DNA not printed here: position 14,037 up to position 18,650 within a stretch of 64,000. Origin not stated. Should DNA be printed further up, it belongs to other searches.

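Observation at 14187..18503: Stand-alone 1438-aa glycosyltransferase with GT-B, coiled coil, GT-A and GT-B in one polypeptide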

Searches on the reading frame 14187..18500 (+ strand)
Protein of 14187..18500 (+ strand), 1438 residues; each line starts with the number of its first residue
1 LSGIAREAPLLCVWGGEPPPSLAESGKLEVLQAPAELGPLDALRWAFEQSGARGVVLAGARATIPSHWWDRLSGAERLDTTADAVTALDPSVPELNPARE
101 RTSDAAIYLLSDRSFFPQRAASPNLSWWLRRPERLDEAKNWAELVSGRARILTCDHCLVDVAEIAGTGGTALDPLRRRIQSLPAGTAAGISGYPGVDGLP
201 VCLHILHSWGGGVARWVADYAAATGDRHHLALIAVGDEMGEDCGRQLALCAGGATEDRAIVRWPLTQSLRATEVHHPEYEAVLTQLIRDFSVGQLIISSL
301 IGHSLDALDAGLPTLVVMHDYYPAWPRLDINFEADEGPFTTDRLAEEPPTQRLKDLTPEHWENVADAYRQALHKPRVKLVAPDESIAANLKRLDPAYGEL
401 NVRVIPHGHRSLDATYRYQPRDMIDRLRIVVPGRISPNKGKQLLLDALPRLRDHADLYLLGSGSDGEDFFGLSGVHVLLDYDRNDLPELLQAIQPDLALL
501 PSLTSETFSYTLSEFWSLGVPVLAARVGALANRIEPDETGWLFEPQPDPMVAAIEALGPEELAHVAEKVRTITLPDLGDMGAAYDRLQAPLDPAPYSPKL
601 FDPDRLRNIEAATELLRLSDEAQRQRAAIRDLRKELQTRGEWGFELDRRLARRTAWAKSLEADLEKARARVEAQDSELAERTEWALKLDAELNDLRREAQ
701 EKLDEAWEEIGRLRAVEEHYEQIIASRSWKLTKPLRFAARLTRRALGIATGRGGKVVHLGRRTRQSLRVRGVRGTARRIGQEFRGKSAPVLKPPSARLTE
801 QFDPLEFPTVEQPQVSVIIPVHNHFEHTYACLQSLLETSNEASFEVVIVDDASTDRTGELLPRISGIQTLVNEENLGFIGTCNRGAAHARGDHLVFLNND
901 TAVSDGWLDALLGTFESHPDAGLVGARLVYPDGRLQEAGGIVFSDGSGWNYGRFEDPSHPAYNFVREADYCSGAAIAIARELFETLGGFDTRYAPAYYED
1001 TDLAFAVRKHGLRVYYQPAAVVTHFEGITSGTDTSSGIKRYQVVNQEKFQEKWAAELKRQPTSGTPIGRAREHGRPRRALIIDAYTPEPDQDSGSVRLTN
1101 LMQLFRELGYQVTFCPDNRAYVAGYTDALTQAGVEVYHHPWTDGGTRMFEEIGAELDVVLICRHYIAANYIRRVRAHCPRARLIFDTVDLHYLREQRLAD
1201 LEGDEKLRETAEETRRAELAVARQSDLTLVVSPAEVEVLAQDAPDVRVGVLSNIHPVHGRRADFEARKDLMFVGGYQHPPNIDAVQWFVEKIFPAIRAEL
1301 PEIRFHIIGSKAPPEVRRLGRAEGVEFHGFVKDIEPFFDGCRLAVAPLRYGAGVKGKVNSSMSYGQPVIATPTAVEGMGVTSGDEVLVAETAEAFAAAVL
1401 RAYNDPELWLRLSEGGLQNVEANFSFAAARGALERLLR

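Call 5: search_protein_families(library=pfam, proteins=[window:14187-18500:+], max_evalue=1)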
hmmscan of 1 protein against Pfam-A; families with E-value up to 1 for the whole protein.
window:14187-18500:+ (1438 aa): 13 families
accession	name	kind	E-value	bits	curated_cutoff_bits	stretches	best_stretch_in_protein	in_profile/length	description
PF13692.12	Glyco_trans_1_4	-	3.6e-43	147.7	27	2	1268-1405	2-142/142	Glycosyl transferases group 1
PF00535.33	Glycos_transf_2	-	3.1e-26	92.7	23.3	1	816-947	1-132/168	Glycosyl transferase family 2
PF00534.26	Glycos_transf_1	-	3.2e-21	76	26.4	2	428-556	17-154/172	Glycosyl transferases group 1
PF13641.12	Glyco_tranf_2_3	-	1.6e-14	54.9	27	1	813-1027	1-214/230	Glycosyltransferase like family 2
PF10111.15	Glyco_tranf_2_2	-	1.3e-11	44.9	27.3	1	816-1005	1-197/276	Glycosyltransferase like family 2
PF13524.12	Glyco_trans_1_2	-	1.8e-09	38.1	25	1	1292-1427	5-136/144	Glycosyl transferase-like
PF13506.12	Glyco_transf_21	-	0.00029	20.8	21.7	1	882-1023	22-153/174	Glycosyl transferase family 21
PF13632.12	Glyco_trans_2_3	-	0.004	17.4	27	1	895-1022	3-121/198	Glycosyl transferase family group 2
PF02803.24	Thiolase_C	-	0.025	14.6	27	1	1359-1404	17-60/123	Thiolase, C-terminal domain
PF22739.2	NA-iREase3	-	0.071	14.2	27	1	1269-1331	46-110/118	NACHT-associated inactive Restriction Endonuclease 2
PF02709.20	Glyco_transf_7C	-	0.16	12.1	23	1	963-1018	11-66/78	N-terminal domain of galactosyltransferase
PF13712.12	Glyco_tranf_2_5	-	0.21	11.7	27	1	882-926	45-90/210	Glycosyltransferase like family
PF13676.11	TIR_2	-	0.31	12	28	0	654-693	10-49/122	TIR domain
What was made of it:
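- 14775..15956 (+): GT-B module 1 (residues 197-590), GT4-like, with an intact EX7E motif (E506, E514) and an HxWGGG loop (204-212). PF00534 (call 5).
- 16602..17366 (+): GT-A module (residues 806-1060), GT2; D850-D851, N898-N899-D900, E999-D1000-T1001-D1002. PF00535 and PF13641 (call 5).
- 17424..18500 (+): GT-B module 2 (residues 1080-1438), GT4-like fold of PF13692 type; invariant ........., FDTVDLH and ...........; no EX7E motif. PF13692, 147.7 bits (call 5).
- On CAZy GT4 (for GT-B module 1): PF00534, 76 bits against a cutoff of 26.4 (call 5).
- On CAZy GT2 (for the GT-A module): PF00535, 92.7 bits against a cutoff of 23.3 (call 5).
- On WbdD-type terminators: No kinase or methyltransferase Pfam hit in the protein (call 5).
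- Checked: Pfam gives PF00534 at 428-556 (76 bits, cutoff 26.4), PF00535 at 816-947 (92.7 bits, cutoff 23.3) and PF13692 at 1268-1405 (147.7 bits, cutoff 27) (call 5).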

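Call 6: search_protein_families(library=ncbifam, proteins=[window:14187-18500:+], max_evalue=1)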
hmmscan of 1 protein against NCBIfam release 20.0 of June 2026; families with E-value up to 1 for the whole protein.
window:14187-18500:+ (1438 aa): 38 families (the best 25 are shown)
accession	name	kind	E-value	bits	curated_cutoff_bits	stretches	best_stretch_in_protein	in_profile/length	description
TIGR03087.1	stp1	hypoth_equivalog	1.1e-42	146.6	316.65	1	1208-1437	156-394/397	TIGR03087 family PEP-CTERM/XrtA system glycosyltransferase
TIGR03965.1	mycofact_glyco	equivalog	9e-31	107.2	280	1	807-1024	68-280/467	mycofactocin biosynthesis glycosyltransferase MftF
NF041875.1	EPS_EpsD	equivalog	2.6e-19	69.8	370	1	815-1025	1-207/325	exopolysaccharide biosynthesis glycosyltransferase EpsD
TIGR04283.1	glyco_like_mftF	equivalog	3.7e-18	65.9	182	2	815-921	1-104/221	TIGR04283 family arsenosugar biosynthesis glycosyltransferase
NF041394.1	GtaseAglG_Halo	equivalog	4.4e-12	45.9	440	1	814-1024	2-215/304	glucosyl-dolichyl phosphate glucuronosyltransferase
NF038299.1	EPS_HpsN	equivalog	4.6e-12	45.5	425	1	813-1043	1-240/317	hormogonium polysaccharide biosynthesis glycosyltransferase HpsN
TIGR03937.1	PgaC_IcaA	equivalog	1.2e-11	44.2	422.3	1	808-924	40-159/407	poly-beta-1,6-N-acetyl-D-glucosamine synthase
NF007482.0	PRK10073.1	equivalog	3.6e-11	42.7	423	1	811-912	4-107/334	glycosyltransferase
TIGR03088.1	stp2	hypoth_equivalog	3.9e-11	42.6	409.05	2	456-554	231-332/374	TIGR03088 family PEP-CTERM/XrtA system glycosyltransferase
NF041876.1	EPS_EpsE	equivalog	1.3e-10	41.1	400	2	410-558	198-359/389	exopolysaccharide biosynthesis GT4 family glycosyltransferase EpsE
NF047683.1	TeichurnBiosyTuaG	equivalog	3.4e-09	36.7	400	1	811-908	4-104/252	teichuronic acid biosynthesis protein TuaG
TIGR03472.1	HpnI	equivalog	3.7e-09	35.9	310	1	811-1023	39-251/373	bacteriohopanetetrol glucosamine biosynthesis glycosyltransferase HpnI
NF053787.1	GlcN_PG_synth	equivalog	5.4e-09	35.4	480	1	427-571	197-337/361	N-acetylglucosaminyl phosphatidylglycerol synthase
TIGR03469.1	HpnB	hypoth_equivalog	2e-08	33.7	379.25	1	811-864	42-95/386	hopene-associated glycosyltransferase HpnB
NF038229.1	Glyco4_Geo_Pelo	equivalog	4.1e-07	29.3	400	1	370-548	105-290/338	GPMC system family 4 glycosyltransferase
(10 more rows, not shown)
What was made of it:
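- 17424..18500 (+): TIGR03087 hit is below its cutoff (call 6).
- On Synthase-type self-contained polymerase/exporters (BcsA, hyaluronan synthase, PgaC): PgaC model 44 bits against a cutoff of 422 (call 6).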
